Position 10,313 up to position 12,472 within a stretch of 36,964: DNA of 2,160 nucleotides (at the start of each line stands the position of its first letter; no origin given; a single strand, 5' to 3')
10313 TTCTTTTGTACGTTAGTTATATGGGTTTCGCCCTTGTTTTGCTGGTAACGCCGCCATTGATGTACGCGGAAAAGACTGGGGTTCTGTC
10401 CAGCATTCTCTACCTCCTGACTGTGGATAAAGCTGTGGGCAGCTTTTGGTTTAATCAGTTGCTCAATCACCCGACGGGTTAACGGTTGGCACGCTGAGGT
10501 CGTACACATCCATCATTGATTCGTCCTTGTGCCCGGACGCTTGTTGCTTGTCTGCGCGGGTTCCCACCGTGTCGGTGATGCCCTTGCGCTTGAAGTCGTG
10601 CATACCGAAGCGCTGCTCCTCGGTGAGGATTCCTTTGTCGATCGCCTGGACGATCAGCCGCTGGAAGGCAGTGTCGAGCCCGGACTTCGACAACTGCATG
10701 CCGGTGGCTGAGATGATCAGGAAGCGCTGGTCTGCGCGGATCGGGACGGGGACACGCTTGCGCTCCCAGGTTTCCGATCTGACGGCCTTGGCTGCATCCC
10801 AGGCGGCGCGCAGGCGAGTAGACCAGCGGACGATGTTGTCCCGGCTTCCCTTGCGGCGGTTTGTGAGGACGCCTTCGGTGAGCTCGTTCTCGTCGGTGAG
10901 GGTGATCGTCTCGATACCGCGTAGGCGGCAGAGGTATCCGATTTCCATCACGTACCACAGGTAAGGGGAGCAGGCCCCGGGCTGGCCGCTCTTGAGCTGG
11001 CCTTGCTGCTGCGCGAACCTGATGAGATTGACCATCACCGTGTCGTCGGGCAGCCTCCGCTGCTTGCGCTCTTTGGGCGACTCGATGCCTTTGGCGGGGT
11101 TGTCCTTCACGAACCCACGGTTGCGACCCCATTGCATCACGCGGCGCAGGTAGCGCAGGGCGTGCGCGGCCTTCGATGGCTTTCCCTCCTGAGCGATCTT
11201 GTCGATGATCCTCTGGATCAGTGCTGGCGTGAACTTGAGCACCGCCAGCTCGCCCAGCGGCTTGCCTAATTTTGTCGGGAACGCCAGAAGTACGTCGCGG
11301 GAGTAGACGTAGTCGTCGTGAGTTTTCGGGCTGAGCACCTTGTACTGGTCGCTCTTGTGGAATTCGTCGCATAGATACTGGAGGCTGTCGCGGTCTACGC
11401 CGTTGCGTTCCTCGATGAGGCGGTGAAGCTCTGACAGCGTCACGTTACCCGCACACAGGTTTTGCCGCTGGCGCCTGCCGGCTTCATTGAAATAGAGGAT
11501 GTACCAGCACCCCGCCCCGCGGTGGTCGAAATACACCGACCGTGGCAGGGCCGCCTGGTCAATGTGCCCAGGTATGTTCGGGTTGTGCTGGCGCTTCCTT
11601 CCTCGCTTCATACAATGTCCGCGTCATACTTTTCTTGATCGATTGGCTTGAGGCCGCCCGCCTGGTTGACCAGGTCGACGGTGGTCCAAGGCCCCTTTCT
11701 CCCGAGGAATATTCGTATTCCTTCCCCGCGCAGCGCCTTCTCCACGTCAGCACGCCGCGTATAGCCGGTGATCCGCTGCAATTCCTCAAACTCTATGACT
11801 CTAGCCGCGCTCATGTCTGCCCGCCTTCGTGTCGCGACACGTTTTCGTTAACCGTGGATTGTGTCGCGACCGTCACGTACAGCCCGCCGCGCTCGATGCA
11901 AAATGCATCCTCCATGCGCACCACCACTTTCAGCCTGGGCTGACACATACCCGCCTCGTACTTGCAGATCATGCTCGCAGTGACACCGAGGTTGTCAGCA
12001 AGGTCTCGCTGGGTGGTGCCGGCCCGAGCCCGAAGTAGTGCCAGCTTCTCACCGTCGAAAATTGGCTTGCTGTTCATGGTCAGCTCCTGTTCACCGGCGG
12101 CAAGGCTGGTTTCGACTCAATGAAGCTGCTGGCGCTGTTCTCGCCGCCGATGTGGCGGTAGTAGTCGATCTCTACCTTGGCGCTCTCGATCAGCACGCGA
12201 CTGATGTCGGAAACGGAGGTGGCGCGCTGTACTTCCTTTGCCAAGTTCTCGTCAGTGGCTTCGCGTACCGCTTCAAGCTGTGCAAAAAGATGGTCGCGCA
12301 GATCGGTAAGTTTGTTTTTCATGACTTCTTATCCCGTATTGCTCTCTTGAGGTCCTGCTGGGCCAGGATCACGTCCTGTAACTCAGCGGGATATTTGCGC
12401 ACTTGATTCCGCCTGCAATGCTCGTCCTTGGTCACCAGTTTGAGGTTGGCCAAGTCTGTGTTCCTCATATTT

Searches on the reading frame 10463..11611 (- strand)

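Call 77: search_protein_families(library=phrogs, proteins=[window:10463-11611:-], max_evalue=0.001)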
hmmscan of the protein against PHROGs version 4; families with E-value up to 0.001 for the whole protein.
window:10463-11611:- (382 aa): 3 families
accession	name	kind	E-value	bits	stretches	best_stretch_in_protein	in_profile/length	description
phrog_14425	-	unknown function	1.4e-66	224.3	1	222-379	1-158/161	-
phrog_1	-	integration and excision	3.7e-36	126.6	1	25-371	113-433/611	integrase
phrog_7244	-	integration and excision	6.1e-07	29.9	1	119-191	110-183/263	integrase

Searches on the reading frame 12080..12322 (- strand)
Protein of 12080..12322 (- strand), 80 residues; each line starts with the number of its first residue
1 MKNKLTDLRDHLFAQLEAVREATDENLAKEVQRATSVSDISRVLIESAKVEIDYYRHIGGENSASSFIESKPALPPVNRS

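Call 3: search_protein_families(library=pfam, proteins=[window:12080-12322:-], max_evalue=0.01)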
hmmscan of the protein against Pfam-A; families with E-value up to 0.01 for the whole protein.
window:12080-12322:- (80 aa): 0 families

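Call 4: search_protein_families(library=phrogs, proteins=[window:12080-12322:-], max_evalue=0.01)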
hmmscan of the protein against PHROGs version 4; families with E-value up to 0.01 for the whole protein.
window:12080-12322:- (80 aa): 2 families
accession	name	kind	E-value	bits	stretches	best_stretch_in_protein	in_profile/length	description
phrog_2044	-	DNA, RNA and nucleotide metabolism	6.1e-23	81.7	1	1-74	1-73/78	RNA polymerase beta subunit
phrog_17069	-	unknown function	0.00039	21.4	1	3-59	88-139/145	-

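Call 99: search_protein_families(library=pfam, proteins=[window:12080-12322:-], max_evalue=0.001)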
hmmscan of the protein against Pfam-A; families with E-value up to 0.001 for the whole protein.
window:12080-12322:- (80 aa): 0 families
